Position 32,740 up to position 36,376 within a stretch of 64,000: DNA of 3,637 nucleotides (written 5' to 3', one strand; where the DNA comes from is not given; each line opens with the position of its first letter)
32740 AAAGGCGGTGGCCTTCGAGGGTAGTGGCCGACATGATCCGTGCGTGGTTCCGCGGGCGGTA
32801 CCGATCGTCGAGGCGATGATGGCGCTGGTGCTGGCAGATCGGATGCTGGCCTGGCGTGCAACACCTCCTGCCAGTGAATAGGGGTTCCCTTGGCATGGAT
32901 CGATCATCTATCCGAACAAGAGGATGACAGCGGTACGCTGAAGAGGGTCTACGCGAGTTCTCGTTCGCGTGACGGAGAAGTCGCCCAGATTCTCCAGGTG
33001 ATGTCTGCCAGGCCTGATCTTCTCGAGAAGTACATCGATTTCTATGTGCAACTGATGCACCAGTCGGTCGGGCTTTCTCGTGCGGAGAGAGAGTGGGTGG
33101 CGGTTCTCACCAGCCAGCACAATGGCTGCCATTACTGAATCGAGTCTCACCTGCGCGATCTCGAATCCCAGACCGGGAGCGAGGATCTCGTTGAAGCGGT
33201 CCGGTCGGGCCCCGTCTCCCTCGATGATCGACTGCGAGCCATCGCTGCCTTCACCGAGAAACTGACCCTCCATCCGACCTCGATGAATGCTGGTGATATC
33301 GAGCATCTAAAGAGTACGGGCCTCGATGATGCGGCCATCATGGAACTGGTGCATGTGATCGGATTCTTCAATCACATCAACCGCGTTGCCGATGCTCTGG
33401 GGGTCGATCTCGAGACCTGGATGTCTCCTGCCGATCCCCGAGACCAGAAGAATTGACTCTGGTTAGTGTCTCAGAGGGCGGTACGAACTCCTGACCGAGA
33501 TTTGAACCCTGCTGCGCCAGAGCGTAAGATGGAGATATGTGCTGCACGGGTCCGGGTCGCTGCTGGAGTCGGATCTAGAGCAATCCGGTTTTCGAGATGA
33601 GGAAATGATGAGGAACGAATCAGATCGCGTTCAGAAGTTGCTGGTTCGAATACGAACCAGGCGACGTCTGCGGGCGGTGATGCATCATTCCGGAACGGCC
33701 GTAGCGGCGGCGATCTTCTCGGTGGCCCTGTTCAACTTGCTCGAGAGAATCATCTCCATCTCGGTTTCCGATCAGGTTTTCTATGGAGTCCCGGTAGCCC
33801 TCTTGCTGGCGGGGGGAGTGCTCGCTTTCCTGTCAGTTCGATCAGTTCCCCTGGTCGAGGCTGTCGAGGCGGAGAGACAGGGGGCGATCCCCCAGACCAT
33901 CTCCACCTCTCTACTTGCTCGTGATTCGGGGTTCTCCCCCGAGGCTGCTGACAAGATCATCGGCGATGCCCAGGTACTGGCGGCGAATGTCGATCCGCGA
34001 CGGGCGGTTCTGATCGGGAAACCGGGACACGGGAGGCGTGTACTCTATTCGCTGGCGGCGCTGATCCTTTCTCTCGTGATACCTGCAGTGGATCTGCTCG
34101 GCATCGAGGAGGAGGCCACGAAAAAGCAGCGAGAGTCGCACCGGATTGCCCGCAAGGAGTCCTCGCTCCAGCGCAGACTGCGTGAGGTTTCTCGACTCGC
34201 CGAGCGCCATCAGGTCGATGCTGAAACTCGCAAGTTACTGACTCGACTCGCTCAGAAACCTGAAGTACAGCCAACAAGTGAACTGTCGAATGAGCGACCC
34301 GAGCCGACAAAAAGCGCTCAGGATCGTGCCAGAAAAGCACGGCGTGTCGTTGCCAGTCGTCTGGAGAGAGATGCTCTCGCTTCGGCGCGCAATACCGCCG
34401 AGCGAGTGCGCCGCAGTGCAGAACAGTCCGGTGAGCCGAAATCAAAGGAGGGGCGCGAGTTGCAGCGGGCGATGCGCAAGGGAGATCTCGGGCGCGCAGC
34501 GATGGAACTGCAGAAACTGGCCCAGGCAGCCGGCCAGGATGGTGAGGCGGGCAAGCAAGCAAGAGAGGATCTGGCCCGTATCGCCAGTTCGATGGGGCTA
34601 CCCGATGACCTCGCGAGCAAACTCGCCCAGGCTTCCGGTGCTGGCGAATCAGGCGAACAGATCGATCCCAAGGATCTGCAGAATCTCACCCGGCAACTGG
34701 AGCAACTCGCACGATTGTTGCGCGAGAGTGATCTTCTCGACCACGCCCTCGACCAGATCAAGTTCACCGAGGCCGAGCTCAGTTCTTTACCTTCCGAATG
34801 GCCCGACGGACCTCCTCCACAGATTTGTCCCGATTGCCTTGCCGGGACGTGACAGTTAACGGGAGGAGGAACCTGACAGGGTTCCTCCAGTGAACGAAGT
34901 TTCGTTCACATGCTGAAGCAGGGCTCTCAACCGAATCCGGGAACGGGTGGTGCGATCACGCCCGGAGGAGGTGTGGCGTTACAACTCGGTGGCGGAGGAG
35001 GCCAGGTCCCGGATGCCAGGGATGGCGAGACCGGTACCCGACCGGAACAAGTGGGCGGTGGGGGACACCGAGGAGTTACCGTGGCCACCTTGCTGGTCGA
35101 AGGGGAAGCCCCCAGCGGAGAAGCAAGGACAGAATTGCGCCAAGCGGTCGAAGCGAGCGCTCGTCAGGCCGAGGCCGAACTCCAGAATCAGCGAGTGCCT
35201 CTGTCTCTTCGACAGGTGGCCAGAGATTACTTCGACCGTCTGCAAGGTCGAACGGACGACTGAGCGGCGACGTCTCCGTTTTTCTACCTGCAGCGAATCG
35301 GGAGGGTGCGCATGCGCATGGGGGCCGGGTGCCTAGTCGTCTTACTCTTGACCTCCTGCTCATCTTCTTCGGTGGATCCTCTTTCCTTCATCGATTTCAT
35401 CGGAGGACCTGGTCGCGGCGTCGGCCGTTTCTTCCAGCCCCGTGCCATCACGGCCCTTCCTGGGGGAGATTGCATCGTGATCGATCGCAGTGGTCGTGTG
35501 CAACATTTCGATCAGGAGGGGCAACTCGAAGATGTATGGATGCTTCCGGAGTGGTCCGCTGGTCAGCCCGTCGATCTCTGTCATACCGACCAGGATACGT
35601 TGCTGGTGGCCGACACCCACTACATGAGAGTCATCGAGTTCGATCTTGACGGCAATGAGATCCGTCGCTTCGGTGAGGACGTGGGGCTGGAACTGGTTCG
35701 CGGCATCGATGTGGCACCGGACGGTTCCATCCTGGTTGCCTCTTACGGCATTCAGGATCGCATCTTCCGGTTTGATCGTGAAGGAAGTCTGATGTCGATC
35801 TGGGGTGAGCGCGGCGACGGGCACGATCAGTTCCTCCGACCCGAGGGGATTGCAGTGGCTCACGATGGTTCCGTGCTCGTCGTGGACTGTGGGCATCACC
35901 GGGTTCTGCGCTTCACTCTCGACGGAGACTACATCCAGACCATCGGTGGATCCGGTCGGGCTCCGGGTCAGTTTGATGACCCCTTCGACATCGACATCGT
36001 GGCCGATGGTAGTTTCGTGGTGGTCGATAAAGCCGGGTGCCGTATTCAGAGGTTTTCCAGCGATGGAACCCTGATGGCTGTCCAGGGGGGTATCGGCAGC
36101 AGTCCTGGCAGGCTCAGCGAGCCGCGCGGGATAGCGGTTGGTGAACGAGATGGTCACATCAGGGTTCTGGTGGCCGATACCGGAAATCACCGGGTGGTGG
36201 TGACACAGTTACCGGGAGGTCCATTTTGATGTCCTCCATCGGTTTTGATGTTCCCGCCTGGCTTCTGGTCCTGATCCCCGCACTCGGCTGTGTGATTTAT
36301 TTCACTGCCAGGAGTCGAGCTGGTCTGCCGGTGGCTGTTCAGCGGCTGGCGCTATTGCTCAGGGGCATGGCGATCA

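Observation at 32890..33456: In-frame TGA at the second redox Cys of an AhpD/CMD-family protein: probable selenocysteine (C-H-Y-U)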

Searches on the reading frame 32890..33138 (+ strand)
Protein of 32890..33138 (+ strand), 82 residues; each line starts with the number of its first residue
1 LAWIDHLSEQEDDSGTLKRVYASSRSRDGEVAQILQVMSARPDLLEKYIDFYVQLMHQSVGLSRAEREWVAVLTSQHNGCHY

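Call 25: find_encoding_contigs(protein=window:32890-33138:+, flank=10000, max_places=4)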
Protein window:32890-33138:+ (82 aa): 1 contig read that carries it; 1 place shown.
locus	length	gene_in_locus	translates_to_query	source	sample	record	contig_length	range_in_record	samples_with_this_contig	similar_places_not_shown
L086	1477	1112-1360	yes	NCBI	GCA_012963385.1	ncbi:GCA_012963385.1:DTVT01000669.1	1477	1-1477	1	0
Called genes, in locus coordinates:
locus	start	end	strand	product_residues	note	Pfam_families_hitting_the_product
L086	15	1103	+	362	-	PF01264:Chorismate_synt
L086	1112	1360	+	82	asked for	PF04636:PA26 (weak)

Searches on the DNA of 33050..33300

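Call 9: search_rna_families(source=window, start=33050, end=33300, threshold=evalue, max_evalue=10, show_alignments=3)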
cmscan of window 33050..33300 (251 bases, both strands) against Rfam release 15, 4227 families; matches with E-value up to 10: 1.
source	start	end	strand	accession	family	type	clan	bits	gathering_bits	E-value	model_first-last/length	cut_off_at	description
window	33085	33196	+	RF02193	TCL6_3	Gene; lncRNA;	-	12.5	40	1.4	1-139/139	no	T-cell leukemia/lymphoma 6 conserved region 3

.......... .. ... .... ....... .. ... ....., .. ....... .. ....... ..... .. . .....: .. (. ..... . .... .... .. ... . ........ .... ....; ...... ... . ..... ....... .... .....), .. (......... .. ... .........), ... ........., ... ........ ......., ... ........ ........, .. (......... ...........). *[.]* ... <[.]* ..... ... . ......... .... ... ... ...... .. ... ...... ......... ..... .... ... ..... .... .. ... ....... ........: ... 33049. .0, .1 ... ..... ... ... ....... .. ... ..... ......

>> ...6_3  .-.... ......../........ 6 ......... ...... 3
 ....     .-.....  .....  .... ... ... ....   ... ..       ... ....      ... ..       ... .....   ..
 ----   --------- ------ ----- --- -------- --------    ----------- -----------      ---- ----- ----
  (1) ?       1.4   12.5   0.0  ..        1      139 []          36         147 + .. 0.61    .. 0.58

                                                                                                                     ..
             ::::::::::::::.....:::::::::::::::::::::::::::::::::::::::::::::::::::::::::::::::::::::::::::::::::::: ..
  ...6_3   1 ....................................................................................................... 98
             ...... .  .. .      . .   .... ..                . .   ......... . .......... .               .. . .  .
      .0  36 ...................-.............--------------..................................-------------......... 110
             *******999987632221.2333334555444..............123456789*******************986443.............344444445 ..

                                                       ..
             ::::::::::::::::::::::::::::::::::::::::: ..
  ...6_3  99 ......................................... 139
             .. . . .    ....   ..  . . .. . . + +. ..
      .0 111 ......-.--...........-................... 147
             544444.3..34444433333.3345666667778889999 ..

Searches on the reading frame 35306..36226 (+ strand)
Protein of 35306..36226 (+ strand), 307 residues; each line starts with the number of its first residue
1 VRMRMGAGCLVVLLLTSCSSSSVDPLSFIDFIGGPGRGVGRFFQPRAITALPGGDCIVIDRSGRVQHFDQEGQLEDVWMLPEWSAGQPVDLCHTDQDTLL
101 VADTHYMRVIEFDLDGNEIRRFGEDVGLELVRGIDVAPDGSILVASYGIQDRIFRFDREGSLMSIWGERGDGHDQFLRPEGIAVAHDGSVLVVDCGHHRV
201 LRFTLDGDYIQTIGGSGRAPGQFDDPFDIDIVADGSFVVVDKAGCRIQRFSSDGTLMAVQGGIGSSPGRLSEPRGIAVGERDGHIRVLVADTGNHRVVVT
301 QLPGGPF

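Call 30: search_protein_families(library=pfam, proteins=[window:35306-36226:+], max_evalue=0.00001)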
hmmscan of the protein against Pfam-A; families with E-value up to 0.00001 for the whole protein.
window:35306-36226:+ (307 aa): 4 families
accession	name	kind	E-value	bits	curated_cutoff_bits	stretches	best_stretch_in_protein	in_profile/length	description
PF01436.27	NHL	-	2.3e-19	68.8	20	1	176-203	1-28/28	NHL repeat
PF08450.18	SGL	-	1.7e-07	31.5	26.3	0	132-213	137-220/246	SMP-30/Gluconolactonase/LRE-like region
PF17170.10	DUF5128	-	2.1e-07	30.9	22.9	0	140-213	54-128/321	6-bladed beta-propeller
PF13449.12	Phytase-like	-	3.4e-07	30.9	27.6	0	178-213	69-104/284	Esterase-like activity of phytase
